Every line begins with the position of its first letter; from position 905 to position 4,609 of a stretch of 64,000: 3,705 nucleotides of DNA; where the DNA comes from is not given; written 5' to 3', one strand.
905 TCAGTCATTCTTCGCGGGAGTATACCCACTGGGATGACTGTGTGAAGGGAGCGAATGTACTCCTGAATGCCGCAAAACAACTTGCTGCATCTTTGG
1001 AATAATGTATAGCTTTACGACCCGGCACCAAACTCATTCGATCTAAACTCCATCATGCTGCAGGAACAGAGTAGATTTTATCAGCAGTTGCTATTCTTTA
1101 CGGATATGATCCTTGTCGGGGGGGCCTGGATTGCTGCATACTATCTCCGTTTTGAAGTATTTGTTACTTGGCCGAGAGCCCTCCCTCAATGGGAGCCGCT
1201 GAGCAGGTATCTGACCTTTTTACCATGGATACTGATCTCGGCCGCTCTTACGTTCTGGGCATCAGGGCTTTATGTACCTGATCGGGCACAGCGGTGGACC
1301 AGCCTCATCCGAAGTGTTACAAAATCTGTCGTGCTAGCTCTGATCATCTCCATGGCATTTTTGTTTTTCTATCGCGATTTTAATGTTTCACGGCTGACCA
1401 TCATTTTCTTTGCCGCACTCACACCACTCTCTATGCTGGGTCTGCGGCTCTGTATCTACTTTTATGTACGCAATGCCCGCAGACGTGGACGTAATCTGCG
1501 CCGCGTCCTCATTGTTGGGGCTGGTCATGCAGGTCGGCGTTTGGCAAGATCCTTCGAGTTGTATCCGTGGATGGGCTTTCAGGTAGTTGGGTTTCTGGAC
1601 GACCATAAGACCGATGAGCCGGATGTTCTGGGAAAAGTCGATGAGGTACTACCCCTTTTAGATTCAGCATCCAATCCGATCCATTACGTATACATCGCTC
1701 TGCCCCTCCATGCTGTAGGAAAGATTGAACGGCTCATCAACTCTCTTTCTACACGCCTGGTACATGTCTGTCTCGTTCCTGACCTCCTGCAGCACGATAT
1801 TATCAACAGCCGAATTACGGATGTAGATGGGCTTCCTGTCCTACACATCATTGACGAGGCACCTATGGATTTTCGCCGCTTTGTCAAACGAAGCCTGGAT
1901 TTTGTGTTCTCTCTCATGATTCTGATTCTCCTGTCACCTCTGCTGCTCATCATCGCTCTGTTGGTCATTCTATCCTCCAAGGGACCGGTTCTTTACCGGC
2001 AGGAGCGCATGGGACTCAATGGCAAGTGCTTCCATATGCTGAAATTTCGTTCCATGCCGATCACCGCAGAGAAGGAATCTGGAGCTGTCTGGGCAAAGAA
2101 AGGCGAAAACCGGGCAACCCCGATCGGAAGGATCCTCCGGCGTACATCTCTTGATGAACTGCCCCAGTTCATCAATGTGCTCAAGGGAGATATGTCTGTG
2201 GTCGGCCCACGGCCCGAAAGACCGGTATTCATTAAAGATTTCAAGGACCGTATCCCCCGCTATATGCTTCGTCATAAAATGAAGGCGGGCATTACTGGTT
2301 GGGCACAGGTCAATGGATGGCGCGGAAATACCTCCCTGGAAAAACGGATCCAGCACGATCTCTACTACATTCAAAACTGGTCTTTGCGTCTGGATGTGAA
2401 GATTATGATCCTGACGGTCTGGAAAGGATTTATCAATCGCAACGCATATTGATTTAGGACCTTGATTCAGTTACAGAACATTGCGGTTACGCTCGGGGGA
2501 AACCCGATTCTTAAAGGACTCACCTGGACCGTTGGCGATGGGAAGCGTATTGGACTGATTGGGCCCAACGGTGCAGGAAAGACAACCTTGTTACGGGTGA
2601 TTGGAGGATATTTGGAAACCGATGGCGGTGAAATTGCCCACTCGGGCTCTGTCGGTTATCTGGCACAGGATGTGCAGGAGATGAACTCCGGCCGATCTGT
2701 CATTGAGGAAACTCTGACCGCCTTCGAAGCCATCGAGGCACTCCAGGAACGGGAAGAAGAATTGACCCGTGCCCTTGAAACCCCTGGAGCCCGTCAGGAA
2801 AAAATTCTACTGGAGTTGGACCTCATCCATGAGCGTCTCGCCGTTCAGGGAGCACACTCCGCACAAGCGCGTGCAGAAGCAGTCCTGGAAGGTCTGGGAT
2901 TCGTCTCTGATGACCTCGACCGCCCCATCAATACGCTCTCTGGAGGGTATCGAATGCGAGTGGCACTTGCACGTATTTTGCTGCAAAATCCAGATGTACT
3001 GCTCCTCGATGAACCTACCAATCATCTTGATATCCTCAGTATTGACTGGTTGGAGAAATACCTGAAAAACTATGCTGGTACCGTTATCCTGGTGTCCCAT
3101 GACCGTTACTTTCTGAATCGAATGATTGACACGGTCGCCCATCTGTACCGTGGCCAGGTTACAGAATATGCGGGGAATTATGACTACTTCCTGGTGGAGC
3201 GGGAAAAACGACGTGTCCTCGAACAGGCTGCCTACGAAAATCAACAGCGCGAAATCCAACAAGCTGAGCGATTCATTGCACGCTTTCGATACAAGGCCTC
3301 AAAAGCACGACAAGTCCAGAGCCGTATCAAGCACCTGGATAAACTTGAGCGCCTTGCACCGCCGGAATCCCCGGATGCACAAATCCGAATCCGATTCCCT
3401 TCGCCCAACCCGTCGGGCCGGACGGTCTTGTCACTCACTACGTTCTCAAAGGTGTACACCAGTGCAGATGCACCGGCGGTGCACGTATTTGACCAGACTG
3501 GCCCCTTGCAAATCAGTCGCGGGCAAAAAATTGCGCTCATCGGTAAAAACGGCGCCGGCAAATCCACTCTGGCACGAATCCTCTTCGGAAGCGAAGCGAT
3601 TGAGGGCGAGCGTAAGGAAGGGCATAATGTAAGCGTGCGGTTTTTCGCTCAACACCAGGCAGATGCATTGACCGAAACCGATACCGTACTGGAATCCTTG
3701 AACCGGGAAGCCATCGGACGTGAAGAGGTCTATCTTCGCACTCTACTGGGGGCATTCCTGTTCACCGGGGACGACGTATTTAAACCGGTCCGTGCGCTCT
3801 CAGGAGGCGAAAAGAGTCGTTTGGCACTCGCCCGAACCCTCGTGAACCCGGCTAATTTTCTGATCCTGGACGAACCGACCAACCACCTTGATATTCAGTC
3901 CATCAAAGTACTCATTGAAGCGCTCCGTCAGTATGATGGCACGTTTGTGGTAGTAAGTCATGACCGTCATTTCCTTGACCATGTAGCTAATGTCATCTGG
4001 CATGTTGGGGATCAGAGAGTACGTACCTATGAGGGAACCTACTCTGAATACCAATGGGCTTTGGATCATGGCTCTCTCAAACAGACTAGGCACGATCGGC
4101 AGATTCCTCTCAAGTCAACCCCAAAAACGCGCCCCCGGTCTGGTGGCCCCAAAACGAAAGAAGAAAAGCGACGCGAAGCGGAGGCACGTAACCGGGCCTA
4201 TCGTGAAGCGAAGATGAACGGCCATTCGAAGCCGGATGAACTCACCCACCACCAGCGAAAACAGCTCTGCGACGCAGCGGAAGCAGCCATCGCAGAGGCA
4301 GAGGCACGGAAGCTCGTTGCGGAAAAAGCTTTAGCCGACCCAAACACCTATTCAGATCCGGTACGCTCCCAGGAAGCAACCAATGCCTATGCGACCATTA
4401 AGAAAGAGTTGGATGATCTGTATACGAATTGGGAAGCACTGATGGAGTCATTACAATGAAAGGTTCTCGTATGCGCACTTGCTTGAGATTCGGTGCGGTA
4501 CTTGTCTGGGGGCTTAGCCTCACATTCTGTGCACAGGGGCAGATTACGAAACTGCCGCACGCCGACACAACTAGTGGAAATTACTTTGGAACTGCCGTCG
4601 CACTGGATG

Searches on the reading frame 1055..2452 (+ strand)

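Call 86: search_protein_families(library=pfam, proteins=[window:1055-2452:+], max_evalue=0.00001)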
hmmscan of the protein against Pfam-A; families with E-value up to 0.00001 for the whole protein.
window:1055-2452:+ (465 aa): 2 families
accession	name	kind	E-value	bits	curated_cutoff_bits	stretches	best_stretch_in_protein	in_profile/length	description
PF02397.22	Bac_transf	-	1.6e-70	236.7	27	1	278-458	1-177/179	Bacterial sugar transferase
PF13727.12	CoA_binding_3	-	1.4e-29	103.8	25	1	69-242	2-175/175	CoA-binding domain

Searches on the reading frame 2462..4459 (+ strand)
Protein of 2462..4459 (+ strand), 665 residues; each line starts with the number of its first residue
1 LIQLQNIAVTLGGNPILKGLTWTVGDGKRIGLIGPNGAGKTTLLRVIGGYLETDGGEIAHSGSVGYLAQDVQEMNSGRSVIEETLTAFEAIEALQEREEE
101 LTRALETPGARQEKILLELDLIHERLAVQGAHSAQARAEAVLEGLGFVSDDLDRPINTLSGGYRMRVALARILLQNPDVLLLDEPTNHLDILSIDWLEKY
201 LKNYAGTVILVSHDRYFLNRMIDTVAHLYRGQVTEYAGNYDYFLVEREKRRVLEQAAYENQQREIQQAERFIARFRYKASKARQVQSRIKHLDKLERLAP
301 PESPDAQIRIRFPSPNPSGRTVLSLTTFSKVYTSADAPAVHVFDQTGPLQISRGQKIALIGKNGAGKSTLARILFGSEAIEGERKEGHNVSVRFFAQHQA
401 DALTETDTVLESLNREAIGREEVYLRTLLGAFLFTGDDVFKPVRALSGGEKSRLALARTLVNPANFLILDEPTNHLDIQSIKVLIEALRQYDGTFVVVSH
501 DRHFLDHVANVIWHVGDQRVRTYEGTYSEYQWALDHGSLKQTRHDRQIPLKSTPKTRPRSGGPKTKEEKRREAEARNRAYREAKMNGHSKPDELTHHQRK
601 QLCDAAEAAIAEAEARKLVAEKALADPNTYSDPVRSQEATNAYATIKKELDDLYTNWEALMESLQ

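Call 86: search_protein_families(library=pfam, proteins=[window:2462-4459:+], max_evalue=0.00001)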
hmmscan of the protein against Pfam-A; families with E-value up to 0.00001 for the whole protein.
window:2462-4459:+ (665 aa): 10 families
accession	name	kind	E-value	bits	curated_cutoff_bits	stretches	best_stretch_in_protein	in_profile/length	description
PF00005.33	ABC_tran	-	9.3e-50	169.2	25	2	17-187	1-137/137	ABC transporter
PF12848.13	ABC_tran_Xtn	-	2.5e-28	98.4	25.9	1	227-309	2-84/85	ABC transporter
PF13304.12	AAA_21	-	2.8e-16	60.9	27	0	31-48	3-20/304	AAA domain, putative AbiEii toxin, Type IV TA system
PF02463.25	SMC_N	-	2.7e-14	53.6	40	0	418-511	132-208/220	RecF/RecN/SMC N terminal domain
PF16326.10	ABC_tran_CTD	-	6.8e-11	42.7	32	1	599-662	6-69/69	ABC transporter C-terminal domain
PF13604.12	AAA_30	-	2.2e-07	31.2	27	0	31-74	22-65/191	AAA domain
PF13555.12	AAA_29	-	1.4e-06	28.4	27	0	341-370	10-38/61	P-loop containing region of AAA domain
PF24883.2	NPHP3_N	-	2.6e-06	28.2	24.8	0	357-424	25-86/164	Nephrocystin 3, N-terminal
PF13401.12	AAA_22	-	5.3e-06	27.2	27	0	32-120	10-91/130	AAA domain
PF13175.12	AAA_15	-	5.9e-06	26.6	32.1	0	356-375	25-46/374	AAA ATPase domain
